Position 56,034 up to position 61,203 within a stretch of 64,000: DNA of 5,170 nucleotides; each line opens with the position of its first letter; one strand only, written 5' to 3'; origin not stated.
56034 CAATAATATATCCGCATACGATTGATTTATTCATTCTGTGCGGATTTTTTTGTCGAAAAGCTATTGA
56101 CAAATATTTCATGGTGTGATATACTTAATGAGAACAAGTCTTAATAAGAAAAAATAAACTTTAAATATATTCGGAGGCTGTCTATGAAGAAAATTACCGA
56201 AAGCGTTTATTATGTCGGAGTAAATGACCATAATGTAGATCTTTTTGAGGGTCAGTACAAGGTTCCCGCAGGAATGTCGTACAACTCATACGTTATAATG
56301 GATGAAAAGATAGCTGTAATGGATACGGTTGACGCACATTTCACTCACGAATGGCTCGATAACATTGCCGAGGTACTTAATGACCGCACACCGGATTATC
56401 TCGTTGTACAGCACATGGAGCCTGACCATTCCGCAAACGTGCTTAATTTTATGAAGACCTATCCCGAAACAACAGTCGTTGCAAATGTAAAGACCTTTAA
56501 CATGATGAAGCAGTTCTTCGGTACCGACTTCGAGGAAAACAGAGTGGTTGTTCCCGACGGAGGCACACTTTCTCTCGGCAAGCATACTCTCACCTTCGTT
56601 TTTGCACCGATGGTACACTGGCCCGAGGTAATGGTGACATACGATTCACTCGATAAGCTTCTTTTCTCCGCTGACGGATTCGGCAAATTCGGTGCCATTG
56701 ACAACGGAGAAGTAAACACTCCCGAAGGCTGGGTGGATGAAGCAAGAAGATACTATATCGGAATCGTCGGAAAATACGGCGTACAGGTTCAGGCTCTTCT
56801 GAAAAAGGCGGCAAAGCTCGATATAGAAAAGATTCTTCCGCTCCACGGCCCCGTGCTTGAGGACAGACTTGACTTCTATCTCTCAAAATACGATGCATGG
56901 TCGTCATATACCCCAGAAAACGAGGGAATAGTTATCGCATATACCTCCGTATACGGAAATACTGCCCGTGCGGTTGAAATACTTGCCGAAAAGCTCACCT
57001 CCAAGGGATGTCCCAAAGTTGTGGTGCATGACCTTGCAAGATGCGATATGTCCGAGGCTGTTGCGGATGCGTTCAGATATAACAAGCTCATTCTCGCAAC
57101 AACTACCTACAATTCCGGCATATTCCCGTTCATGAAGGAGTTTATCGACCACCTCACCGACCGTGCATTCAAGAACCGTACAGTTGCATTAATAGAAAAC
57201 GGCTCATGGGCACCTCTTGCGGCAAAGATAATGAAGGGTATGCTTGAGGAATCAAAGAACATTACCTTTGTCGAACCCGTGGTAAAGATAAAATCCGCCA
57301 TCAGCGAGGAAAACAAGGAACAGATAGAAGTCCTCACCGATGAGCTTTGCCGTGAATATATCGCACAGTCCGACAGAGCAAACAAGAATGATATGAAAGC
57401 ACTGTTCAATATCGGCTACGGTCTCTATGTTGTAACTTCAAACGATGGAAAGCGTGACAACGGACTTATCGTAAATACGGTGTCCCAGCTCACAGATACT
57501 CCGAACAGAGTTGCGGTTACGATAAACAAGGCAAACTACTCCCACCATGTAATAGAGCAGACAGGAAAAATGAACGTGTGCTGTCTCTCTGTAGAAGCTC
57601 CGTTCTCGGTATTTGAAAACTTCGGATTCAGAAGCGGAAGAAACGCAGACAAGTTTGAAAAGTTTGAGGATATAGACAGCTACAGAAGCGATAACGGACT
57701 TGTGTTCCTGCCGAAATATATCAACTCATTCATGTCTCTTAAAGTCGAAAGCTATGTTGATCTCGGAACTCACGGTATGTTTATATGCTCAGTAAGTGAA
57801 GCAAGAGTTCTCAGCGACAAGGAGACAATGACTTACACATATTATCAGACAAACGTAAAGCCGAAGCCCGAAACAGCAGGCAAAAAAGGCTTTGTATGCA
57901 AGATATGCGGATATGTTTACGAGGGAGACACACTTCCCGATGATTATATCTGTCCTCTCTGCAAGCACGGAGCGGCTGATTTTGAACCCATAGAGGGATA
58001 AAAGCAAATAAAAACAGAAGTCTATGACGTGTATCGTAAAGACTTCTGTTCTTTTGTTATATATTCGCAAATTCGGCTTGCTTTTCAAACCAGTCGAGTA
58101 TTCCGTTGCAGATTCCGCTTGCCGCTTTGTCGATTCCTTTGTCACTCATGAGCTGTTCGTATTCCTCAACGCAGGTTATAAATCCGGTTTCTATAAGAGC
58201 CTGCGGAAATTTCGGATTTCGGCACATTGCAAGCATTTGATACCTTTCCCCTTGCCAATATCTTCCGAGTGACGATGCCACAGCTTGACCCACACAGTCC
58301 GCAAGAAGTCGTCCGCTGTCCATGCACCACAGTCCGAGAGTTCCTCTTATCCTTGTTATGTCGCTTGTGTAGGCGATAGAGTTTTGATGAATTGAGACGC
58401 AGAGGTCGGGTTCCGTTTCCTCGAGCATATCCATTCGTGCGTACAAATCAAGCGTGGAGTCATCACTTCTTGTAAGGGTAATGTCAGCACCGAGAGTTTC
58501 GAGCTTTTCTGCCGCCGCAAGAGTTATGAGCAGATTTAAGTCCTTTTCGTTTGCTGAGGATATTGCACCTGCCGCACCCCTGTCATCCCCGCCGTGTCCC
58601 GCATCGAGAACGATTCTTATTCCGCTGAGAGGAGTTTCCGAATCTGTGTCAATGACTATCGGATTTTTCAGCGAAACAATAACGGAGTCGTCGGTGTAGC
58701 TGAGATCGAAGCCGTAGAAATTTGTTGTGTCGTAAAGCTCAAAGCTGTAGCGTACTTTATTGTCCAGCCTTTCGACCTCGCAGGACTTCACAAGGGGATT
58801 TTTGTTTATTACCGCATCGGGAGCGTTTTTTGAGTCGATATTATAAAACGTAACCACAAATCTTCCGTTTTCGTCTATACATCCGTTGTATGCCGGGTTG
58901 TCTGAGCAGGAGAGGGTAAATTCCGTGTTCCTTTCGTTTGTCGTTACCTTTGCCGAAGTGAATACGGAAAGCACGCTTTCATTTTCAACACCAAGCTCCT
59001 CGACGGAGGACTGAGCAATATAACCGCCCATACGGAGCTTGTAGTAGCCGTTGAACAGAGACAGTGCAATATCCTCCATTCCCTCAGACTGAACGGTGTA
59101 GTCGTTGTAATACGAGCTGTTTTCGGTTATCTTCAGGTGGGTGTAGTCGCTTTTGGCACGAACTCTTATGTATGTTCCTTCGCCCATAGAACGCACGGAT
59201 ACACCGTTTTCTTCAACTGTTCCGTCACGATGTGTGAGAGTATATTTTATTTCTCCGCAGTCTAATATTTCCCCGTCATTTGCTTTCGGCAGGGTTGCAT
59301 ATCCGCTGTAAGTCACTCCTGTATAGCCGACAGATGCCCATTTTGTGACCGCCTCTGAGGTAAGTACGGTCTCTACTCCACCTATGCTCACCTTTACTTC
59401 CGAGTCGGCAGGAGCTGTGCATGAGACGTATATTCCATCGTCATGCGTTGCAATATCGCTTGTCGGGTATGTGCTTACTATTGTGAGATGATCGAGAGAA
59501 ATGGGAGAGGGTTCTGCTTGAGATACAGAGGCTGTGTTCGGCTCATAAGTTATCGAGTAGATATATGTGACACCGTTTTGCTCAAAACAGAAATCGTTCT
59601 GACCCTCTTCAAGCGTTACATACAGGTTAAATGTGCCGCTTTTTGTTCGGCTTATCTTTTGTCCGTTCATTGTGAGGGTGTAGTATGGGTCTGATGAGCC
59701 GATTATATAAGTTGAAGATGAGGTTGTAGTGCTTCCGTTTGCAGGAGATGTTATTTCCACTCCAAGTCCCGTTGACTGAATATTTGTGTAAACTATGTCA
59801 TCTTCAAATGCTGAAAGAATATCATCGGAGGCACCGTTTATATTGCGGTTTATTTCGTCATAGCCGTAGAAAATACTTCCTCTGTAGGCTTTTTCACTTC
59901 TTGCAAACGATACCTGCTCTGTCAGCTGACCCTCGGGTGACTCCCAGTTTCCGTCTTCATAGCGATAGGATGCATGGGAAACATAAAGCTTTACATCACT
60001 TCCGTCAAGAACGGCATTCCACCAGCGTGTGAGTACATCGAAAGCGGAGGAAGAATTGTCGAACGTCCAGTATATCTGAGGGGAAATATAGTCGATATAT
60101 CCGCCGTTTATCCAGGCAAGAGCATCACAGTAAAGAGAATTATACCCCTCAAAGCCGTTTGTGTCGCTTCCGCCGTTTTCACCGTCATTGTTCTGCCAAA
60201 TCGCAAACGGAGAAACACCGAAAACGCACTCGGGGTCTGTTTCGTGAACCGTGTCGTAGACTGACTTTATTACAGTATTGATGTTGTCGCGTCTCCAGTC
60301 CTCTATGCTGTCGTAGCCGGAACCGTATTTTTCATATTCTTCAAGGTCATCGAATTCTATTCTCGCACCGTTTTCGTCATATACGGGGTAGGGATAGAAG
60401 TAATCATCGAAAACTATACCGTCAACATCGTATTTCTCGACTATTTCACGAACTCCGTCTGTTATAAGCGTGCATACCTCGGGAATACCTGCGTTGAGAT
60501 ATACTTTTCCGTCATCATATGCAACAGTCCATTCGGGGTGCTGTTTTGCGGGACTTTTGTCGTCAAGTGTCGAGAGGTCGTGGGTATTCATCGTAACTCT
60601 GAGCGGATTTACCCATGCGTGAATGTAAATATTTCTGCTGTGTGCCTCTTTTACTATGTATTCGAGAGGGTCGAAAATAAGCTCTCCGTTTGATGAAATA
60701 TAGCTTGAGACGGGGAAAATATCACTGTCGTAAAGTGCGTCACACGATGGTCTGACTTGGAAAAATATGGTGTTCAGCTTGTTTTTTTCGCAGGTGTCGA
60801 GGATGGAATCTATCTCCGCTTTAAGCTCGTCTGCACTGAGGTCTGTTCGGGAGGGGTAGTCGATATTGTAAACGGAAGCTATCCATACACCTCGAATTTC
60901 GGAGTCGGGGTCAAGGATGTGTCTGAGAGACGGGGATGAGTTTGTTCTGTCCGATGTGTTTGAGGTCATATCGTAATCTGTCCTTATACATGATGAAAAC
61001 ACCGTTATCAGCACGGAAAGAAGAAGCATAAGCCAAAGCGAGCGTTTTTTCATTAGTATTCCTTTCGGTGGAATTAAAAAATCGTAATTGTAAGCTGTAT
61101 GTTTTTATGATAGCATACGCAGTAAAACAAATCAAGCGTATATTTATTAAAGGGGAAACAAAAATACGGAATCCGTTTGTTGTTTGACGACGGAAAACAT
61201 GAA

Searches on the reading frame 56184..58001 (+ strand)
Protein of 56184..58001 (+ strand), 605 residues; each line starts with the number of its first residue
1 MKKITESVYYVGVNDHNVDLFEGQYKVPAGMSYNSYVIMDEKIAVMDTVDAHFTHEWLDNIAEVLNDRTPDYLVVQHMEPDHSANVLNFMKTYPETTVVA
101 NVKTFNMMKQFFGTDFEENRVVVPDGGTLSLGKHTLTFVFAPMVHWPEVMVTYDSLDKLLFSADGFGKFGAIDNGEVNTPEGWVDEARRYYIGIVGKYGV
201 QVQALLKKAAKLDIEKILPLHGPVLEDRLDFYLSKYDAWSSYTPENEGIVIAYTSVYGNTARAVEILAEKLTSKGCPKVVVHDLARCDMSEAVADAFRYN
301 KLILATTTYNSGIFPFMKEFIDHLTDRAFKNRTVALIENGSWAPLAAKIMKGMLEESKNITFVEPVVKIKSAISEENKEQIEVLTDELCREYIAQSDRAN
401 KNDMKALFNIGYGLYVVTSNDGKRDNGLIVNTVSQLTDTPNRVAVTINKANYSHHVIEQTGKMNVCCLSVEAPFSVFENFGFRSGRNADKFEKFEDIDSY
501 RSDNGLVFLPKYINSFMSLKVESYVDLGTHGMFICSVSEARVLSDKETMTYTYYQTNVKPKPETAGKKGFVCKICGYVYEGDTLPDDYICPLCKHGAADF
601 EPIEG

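Call 78: search_protein_families(library=pfam, proteins=[window:56184-58001:+], max_evalue=0.001)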
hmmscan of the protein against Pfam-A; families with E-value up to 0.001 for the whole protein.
window:56184-58001:+ (605 aa): 7 families
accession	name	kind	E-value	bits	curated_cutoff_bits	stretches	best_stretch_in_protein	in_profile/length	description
PF01613.24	Flavin_Reduct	-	1.3e-28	100.5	27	1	410-559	4-150/153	Flavin reductase like domain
PF19583.5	ODP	-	2.3e-17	63.9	27.2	1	32-222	2-194/194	ODP family beta lactamase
PF21349.2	RUBY_RBDX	-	1.3e-10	40.9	26.5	1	570-601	1-30/30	Rubrerythrin, rubredoxin-like domain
PF12724.12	Flavodoxin_5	-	9.8e-07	29.6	27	1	250-337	1-81/145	Flavodoxin domain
PF00258.30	Flavodoxin_1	-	1.4e-06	29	25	1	251-379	1-137/143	Flavodoxin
PF00753.33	Lactamase_B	-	8.8e-06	26.2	22.7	1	60-198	34-177/196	Metallo-beta-lactamase superfamily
PF03358.20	FMN_red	-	0.00027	21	24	1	299-340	71-115/152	NADPH-dependent FMN reductase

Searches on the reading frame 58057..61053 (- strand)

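Call 78: search_protein_families(library=pfam, proteins=[window:58057-61053:-], max_evalue=0.001)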
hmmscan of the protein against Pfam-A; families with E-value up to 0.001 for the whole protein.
window:58057-61053:- (998 aa): 3 families
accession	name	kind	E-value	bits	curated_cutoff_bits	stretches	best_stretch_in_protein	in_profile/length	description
PF02638.21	GHL10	-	9.5e-68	229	27.9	1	52-364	1-298/311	Glycosyl hydrolase-like 10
PF01520.23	Amidase_3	-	3.4e-32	112.3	27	1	814-986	1-173/174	N-acetylmuramoyl-L-alanine amidase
PF09136.16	Glucodextran_B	-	5.1e-09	36.4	27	1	433-490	4-63/83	Glucodextranase, domain B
